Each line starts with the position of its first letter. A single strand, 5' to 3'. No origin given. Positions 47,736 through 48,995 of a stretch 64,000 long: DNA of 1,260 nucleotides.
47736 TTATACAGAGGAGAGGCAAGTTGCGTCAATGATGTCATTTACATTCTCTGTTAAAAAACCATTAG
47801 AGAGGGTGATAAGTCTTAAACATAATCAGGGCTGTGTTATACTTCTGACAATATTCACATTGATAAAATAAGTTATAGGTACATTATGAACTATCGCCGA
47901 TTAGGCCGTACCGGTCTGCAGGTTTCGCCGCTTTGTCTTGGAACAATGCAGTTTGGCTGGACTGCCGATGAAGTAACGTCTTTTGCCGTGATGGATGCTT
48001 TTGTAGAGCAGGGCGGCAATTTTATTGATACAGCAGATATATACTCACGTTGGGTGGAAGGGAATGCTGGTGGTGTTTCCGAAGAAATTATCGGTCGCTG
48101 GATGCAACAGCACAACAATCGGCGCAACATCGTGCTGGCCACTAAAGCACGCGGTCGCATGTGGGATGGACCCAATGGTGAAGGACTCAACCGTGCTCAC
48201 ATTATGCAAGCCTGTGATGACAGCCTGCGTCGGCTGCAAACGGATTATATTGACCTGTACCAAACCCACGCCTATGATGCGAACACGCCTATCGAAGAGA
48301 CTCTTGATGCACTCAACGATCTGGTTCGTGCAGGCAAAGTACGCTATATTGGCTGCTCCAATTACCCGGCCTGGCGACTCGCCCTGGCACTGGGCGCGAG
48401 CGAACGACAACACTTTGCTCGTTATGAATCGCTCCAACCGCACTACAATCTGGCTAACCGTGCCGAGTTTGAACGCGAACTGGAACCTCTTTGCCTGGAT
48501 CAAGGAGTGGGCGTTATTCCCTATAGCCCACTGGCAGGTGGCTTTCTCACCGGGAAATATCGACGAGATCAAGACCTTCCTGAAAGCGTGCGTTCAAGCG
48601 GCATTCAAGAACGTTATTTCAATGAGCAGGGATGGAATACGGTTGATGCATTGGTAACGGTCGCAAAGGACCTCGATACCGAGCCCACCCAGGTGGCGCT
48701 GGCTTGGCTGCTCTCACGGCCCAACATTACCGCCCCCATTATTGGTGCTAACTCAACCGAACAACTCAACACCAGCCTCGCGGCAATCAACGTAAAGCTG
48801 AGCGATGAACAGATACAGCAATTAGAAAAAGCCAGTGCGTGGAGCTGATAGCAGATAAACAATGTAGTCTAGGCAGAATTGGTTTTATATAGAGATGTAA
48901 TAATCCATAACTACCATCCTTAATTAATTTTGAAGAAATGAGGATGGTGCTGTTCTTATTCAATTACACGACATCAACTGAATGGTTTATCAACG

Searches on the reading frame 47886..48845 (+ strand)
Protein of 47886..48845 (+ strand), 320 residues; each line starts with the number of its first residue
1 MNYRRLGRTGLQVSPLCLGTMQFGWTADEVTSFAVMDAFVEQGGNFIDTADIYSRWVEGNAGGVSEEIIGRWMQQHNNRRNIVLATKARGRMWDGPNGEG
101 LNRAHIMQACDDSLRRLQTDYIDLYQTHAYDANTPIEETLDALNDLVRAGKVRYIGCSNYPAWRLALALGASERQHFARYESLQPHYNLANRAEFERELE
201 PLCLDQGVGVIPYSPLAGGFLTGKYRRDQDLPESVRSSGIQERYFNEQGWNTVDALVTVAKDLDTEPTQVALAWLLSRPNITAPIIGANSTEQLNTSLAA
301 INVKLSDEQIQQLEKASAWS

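Call 47: search_protein_families(library=pfam, proteins=[window:47886-48845:+])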
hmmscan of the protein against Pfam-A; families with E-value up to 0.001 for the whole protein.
seq(320 aa): 1 family
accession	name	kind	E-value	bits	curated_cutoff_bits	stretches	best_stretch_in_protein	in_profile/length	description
PF00248.27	Aldo_ket_red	-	1.8e-81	273.8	24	1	15-316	1-289/291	Aldo/keto reductase family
